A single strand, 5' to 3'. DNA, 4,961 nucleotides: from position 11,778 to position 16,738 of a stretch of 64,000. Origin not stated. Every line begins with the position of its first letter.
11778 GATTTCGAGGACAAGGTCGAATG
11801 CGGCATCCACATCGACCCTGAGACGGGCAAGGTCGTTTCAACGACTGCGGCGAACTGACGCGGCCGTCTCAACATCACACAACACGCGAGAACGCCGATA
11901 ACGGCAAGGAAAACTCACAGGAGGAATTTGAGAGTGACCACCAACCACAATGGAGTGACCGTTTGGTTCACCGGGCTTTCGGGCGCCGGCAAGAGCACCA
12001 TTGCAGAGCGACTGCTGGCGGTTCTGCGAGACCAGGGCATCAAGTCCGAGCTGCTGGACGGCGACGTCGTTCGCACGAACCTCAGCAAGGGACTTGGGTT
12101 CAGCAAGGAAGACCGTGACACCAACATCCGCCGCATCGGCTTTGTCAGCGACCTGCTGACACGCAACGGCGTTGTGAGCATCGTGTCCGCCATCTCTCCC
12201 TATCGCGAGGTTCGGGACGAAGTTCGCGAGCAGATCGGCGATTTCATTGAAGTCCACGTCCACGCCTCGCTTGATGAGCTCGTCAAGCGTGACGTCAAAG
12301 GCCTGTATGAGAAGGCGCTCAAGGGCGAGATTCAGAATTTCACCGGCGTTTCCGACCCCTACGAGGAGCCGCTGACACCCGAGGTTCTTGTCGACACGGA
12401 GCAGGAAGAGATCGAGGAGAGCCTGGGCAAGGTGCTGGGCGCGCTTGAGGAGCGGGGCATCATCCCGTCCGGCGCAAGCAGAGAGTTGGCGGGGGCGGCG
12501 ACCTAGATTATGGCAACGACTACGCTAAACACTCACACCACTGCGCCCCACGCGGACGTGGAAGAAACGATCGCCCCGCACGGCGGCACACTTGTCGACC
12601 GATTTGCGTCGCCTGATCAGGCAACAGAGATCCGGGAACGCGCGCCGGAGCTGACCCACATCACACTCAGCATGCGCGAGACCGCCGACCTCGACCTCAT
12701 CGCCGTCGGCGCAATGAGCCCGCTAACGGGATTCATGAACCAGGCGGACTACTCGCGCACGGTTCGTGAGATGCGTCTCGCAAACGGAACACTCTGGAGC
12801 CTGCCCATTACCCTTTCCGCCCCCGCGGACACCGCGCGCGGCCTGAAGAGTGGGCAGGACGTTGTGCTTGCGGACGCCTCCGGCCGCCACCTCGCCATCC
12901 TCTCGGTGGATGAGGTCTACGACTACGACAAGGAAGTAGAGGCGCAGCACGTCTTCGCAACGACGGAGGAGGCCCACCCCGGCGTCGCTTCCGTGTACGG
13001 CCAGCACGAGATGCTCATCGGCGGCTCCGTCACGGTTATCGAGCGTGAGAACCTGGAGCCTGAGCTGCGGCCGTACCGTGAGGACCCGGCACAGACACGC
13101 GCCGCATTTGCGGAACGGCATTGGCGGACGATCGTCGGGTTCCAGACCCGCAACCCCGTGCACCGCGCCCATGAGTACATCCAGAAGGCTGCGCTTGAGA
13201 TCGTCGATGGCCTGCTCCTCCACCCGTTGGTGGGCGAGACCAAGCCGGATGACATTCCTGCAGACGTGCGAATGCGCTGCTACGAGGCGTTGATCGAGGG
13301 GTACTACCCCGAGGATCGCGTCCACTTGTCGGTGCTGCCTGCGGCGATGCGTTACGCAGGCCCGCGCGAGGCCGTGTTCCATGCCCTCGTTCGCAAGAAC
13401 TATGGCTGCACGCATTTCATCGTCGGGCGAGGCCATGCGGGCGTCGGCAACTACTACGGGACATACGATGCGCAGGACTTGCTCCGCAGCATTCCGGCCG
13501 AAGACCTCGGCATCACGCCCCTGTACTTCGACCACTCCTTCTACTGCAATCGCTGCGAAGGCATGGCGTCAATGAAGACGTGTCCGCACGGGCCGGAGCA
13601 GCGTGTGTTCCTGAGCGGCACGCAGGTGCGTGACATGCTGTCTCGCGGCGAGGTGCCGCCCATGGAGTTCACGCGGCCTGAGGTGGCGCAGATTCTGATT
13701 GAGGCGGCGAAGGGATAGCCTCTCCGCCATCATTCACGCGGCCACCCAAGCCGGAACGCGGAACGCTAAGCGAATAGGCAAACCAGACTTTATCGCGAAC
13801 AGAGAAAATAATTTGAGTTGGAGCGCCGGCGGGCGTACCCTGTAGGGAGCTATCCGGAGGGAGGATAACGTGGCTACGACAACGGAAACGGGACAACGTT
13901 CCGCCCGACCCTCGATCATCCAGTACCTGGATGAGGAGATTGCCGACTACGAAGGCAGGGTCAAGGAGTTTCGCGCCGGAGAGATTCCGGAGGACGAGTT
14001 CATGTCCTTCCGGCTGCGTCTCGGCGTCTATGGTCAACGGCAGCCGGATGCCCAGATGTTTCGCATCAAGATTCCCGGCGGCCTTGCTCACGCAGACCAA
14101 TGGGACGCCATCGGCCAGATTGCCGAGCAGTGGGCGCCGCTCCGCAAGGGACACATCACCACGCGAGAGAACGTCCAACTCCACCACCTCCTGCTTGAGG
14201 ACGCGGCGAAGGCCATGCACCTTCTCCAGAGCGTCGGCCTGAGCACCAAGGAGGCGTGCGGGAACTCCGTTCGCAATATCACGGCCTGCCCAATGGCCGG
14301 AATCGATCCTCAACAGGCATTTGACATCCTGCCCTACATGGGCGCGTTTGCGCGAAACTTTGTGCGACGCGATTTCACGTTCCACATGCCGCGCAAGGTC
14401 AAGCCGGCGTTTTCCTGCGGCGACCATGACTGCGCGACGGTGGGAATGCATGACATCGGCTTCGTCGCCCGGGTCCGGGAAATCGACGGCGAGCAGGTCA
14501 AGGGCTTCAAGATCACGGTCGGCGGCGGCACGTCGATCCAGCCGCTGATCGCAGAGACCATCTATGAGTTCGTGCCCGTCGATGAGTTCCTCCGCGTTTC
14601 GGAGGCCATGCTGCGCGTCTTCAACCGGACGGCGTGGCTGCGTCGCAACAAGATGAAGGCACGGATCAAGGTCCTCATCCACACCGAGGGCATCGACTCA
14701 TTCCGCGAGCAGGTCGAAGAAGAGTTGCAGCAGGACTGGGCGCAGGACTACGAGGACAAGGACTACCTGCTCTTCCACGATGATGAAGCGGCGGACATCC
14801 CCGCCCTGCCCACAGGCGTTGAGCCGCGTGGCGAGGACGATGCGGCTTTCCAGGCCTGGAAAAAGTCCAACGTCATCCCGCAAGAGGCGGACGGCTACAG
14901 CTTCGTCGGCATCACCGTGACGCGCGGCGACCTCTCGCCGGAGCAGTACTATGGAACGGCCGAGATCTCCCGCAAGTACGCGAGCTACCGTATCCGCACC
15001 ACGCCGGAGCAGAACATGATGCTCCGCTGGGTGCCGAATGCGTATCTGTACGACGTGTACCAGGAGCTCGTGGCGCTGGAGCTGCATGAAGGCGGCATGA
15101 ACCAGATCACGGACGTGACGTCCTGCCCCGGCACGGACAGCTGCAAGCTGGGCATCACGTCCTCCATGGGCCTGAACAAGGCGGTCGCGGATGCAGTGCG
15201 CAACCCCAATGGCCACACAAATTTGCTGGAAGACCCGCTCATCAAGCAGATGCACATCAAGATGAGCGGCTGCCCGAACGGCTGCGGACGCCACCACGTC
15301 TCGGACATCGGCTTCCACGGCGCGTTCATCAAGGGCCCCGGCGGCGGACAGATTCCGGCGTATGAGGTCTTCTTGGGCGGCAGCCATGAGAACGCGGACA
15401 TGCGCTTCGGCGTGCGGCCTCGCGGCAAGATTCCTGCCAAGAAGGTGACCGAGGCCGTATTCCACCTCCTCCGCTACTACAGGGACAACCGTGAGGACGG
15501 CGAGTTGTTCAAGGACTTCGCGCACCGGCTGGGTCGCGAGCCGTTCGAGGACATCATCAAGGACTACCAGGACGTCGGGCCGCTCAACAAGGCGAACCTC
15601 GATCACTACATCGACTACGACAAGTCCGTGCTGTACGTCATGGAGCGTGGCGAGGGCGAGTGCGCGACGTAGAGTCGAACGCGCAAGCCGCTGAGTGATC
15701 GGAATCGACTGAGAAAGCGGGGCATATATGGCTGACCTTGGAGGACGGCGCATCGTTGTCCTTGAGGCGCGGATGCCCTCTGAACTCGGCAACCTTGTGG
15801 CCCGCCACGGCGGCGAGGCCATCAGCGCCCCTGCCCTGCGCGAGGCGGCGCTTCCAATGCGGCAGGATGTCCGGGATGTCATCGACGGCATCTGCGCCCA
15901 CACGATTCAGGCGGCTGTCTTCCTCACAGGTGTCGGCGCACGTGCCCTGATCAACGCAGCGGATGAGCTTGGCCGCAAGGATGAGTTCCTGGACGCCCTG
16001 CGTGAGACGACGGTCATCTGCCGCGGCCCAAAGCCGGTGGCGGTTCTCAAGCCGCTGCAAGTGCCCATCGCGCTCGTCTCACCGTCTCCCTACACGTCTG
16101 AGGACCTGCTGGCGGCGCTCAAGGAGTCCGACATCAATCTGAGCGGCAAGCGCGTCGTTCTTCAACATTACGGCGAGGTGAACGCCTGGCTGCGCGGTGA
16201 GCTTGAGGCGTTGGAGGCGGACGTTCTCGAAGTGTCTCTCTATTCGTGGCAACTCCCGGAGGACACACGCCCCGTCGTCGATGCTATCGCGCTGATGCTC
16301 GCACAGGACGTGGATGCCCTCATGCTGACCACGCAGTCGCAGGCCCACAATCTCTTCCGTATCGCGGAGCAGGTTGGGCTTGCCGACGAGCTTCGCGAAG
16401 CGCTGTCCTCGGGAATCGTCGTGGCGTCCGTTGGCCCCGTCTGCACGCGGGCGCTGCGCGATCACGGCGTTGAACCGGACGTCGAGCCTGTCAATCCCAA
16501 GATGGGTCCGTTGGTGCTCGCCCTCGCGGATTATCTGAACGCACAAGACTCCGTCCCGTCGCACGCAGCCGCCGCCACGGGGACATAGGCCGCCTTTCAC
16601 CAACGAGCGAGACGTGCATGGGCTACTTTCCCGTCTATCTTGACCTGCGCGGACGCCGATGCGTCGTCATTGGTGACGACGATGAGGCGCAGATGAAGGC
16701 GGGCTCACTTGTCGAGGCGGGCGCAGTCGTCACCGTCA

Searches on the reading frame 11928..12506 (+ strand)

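Call 85: search_protein_families(library=pfam, proteins=[window:11928-12506:+], max_evalue=0.001)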
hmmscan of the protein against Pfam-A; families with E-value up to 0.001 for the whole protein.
window:11928-12506:+ (192 aa): 7 families
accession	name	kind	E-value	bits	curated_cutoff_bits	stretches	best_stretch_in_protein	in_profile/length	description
PF01583.26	APS_kinase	-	1e-60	204.6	21.1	1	9-156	2-152/152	Adenylylsulphate kinase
PF13671.12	AAA_33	-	1.8e-05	25.5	27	1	12-65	2-46/143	AAA domain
PF13238.12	AAA_18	-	5.5e-05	24.1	29.4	1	14-130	3-116/128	AAA domain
PF01656.29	CbiA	-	5.6e-05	23.5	25.4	1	17-79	7-68/125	CobQ/CobB/MinD/ParA nucleotide binding domain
PF08433.16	KTI12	-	0.00021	21.3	22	1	12-134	4-128/271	Chromatin associated protein KTI12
PF10609.15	ParA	-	0.00032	20.7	27.1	1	16-66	11-61/246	NUBPL iron-transfer P-loop NTPase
PF03308.22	MeaB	-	0.0008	18.9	23.1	0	10-42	34-66/273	Methylmalonyl Co-A mutase-associated GTPase MeaB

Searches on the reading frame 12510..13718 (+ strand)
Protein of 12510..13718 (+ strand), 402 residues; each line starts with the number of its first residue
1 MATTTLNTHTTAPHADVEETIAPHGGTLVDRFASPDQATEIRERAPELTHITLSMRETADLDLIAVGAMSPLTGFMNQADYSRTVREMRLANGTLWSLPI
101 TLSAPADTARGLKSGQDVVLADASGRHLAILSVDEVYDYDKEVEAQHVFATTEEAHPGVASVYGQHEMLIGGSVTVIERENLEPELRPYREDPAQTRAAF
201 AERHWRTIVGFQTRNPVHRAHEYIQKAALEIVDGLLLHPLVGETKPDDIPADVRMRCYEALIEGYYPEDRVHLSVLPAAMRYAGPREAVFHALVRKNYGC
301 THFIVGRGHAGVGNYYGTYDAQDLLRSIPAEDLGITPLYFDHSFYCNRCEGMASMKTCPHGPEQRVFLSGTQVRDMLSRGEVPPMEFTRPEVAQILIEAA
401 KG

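Call 85: search_protein_families(library=pfam, proteins=[window:12510-13718:+], max_evalue=0.001)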
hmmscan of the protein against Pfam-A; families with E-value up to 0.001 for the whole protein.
window:12510-13718:+ (402 aa): 2 families
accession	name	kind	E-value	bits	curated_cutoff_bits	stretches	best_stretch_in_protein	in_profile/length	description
PF01747.23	ATP-sulfurylase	-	2.3e-98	328.3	24.3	1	189-398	3-211/212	ATP-sulfurylase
PF14306.12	PUA_2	-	2.1e-54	183.9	27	1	21-179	1-159/159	PUA-like domain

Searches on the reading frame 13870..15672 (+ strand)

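Call 85: search_protein_families(library=pfam, proteins=[window:13870-15672:+], max_evalue=0.001)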
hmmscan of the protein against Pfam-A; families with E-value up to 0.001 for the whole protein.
window:13870-15672:+ (600 aa): 2 families
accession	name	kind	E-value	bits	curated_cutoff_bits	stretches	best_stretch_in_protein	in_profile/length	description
PF01077.27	NIR_SIR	-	7.5e-49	165.6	27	2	130-288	1-156/158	Nitrite and sulphite reductase 4Fe-4S domain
PF03460.22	NIR_SIR_ferr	-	8.3e-31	106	24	2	337-402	2-68/69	Nitrite/Sulfite reductase ferredoxin-like half domain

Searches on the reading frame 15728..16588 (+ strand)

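Call 85: search_protein_families(library=pfam, proteins=[window:15728-16588:+], max_evalue=0.001)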
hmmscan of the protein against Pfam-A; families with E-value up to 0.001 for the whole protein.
window:15728-16588:+ (286 aa): 1 family
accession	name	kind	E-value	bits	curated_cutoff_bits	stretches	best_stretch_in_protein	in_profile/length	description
PF02602.20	HEM4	-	2.5e-32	112.3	27.5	1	20-263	3-230/231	Uroporphyrinogen-III synthase HemD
